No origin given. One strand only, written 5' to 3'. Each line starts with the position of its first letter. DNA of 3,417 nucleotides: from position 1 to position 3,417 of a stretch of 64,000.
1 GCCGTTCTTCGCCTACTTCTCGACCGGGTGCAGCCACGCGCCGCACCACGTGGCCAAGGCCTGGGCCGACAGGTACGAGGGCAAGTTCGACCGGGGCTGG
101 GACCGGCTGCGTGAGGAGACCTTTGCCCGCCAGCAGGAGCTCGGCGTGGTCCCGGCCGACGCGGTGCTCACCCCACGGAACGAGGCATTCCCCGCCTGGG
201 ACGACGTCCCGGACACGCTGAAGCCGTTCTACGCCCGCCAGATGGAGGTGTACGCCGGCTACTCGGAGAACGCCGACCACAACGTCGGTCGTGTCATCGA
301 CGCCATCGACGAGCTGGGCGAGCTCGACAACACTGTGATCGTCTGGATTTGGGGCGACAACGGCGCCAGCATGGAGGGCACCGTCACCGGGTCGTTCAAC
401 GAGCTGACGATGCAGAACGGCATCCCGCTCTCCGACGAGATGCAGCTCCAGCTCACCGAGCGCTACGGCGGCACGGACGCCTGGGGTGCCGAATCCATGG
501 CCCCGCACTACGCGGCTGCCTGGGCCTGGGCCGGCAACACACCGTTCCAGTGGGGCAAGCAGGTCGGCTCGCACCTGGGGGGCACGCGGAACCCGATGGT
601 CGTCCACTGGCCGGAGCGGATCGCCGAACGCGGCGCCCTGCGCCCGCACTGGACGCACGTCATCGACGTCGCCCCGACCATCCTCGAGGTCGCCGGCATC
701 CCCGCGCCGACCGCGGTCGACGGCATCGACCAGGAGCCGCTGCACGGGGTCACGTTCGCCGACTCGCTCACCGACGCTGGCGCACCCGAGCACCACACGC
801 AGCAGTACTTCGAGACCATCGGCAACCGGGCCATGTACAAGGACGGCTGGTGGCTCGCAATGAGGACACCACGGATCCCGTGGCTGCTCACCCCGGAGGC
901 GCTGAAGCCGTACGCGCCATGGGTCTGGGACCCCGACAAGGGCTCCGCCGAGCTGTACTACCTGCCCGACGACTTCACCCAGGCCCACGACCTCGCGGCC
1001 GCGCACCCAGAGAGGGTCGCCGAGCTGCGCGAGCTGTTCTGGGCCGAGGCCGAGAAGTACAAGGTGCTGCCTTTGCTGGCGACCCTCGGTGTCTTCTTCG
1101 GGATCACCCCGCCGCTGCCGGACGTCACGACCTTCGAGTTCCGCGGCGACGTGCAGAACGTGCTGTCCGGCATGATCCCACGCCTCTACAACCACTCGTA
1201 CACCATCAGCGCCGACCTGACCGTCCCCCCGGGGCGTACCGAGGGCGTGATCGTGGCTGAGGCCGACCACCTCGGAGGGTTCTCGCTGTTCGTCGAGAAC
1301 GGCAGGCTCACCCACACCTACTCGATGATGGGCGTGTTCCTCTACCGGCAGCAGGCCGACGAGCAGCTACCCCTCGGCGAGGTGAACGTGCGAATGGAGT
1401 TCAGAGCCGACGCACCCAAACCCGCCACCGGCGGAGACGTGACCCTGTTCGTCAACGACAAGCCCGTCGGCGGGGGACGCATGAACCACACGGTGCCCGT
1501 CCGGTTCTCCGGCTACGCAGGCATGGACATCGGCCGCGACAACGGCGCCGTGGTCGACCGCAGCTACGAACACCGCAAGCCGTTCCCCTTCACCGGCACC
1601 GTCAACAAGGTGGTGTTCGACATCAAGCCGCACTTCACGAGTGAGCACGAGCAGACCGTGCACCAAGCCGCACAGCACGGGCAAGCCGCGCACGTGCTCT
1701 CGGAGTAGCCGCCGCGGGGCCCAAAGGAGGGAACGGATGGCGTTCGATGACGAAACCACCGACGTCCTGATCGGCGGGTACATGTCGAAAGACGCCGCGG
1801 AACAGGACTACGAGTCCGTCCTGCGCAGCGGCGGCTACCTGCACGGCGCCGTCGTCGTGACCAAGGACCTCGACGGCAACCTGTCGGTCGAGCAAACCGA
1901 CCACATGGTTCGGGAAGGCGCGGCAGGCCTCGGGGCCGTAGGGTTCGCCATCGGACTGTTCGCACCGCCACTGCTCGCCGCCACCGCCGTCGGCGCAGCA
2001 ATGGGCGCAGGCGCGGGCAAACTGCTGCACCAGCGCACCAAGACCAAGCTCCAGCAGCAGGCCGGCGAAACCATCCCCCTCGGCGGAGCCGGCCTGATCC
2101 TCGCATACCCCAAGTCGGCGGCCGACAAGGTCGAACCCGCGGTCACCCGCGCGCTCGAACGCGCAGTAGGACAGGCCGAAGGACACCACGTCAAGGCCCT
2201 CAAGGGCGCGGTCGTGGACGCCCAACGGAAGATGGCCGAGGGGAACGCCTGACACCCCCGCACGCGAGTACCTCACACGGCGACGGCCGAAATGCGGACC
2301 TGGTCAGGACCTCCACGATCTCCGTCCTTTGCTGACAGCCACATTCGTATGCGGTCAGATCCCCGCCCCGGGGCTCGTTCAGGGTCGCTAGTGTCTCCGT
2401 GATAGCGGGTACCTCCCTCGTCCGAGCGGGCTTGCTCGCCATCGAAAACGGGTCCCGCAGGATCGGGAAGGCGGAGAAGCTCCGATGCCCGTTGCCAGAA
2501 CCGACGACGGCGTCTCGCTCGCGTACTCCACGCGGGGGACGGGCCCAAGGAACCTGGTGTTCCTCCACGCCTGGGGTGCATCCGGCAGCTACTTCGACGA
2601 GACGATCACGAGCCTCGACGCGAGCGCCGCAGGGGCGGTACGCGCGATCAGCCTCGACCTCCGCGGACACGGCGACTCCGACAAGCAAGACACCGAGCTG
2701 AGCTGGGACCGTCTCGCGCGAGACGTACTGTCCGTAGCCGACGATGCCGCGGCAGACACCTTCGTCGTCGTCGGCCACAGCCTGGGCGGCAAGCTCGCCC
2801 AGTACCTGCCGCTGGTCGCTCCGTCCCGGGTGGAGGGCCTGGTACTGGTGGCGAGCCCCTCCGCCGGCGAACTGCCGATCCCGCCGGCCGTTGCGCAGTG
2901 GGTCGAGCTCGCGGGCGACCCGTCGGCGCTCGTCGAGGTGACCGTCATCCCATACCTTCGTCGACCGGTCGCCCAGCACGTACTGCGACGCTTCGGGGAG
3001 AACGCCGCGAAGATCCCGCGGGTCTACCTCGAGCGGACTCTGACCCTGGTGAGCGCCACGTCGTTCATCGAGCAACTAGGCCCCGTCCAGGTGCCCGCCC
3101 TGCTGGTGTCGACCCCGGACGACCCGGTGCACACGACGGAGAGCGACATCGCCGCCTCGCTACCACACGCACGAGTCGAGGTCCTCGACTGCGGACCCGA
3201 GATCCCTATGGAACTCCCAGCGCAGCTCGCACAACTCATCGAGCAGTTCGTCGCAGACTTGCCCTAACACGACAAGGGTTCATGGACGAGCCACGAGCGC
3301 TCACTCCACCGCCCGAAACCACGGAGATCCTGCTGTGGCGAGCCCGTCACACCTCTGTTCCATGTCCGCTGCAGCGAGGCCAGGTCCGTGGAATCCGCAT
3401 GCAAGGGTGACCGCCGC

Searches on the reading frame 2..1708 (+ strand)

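Call 54: search_protein_families(library=pfam, proteins=[window:2-1708:+], max_evalue=0.00001)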
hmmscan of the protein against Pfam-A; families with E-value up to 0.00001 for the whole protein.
window:2-1708:+ (568 aa): 2 families
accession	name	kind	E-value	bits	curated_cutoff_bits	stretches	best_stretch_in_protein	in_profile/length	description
PF00884.28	Sulfatase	-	2e-25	90.2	25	1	1-233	164-301/301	Sulfatase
PF16347.10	SGSH_C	-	4.9e-07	30.4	29.3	1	195-247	16-67/154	N-sulphoglucosamine sulphohydrolase, C-terminal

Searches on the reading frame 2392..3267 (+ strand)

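Call 71: search_protein_families(library=pfam, proteins=[window:2392-3267:+], max_evalue=0.00001)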
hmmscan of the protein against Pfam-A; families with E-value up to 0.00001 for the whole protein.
window:2392-3267:+ (291 aa): 3 families
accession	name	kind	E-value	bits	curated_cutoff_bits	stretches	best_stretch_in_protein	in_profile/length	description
PF12697.13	Abhydrolase_6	-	7.9e-21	76.1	26.3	1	55-281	1-216/217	Alpha/beta hydrolase family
PF00561.26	Abhydrolase_1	-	3.2e-17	63.4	25.8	1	55-158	3-108/245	alpha/beta hydrolase fold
PF12146.15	Hydrolase_4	-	2.1e-11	44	27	1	56-250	8-208/239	Serine aminopeptidase, S33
